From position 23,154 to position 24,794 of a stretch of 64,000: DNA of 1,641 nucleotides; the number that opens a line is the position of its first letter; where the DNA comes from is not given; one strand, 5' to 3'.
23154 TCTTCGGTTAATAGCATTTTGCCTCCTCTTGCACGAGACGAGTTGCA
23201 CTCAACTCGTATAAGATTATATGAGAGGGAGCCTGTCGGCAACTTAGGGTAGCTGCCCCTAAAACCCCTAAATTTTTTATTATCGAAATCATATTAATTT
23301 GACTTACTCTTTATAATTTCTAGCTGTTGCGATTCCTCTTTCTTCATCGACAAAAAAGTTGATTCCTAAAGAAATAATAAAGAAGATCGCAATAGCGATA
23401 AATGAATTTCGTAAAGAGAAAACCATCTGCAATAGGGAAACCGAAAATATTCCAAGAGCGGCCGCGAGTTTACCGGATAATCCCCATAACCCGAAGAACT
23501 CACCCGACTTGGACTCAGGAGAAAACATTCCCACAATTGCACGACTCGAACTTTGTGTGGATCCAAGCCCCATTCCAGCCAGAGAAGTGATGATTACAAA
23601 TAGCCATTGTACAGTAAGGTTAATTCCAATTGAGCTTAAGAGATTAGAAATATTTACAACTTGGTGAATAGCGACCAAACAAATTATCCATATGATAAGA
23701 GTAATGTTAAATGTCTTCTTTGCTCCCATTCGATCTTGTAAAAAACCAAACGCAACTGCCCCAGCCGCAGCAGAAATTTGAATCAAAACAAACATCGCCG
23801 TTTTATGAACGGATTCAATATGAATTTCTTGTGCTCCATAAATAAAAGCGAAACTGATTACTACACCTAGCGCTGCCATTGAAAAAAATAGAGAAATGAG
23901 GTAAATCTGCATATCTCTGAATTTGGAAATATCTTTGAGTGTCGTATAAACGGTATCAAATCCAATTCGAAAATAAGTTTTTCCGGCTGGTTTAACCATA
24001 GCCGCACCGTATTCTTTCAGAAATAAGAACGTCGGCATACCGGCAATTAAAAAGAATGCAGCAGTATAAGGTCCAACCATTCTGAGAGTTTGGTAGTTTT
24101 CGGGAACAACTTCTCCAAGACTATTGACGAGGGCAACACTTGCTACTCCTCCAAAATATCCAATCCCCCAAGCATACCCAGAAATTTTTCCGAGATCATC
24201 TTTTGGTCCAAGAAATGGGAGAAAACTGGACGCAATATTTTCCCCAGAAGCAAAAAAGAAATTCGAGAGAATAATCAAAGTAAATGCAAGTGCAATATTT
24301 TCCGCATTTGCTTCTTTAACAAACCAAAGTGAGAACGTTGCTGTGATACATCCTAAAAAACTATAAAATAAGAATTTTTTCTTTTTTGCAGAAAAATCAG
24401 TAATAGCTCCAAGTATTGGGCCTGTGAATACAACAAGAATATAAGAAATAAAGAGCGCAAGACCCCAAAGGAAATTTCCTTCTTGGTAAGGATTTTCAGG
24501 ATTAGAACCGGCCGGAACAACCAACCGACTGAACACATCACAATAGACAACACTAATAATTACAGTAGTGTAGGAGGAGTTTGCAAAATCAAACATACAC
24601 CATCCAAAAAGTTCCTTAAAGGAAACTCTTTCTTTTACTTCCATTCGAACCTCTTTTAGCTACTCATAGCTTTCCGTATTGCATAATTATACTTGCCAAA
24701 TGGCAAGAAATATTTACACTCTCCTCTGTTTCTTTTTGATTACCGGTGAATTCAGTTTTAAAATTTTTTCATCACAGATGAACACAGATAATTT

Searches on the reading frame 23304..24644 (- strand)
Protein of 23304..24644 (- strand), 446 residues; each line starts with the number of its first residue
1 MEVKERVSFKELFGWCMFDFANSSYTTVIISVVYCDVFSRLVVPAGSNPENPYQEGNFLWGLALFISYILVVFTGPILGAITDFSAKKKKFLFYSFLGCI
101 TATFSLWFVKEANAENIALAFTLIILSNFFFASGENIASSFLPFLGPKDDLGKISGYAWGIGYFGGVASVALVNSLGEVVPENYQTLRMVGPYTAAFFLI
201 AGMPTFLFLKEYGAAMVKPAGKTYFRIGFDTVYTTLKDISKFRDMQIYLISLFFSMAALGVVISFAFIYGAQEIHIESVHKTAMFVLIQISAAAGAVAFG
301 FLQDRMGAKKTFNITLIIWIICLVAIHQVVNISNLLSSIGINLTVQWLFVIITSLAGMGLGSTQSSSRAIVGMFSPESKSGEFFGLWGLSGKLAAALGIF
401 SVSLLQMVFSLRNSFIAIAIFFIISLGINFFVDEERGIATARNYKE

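Call 46: search_protein_families(library=pfam, proteins=[window:23304-24644:-], max_evalue=0.001)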
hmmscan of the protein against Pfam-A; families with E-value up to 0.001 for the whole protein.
window:23304-24644:- (446 aa): 2 families
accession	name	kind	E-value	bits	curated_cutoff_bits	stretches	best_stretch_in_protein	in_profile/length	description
PF11700.14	ATG22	-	7.3e-35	121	24.1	1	66-441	79-481/482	Vacuole effluxer Atg22 like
PF07690.21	MFS_1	-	5.2e-24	85.3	33.4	3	249-442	2-183/347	Major Facilitator Superfamily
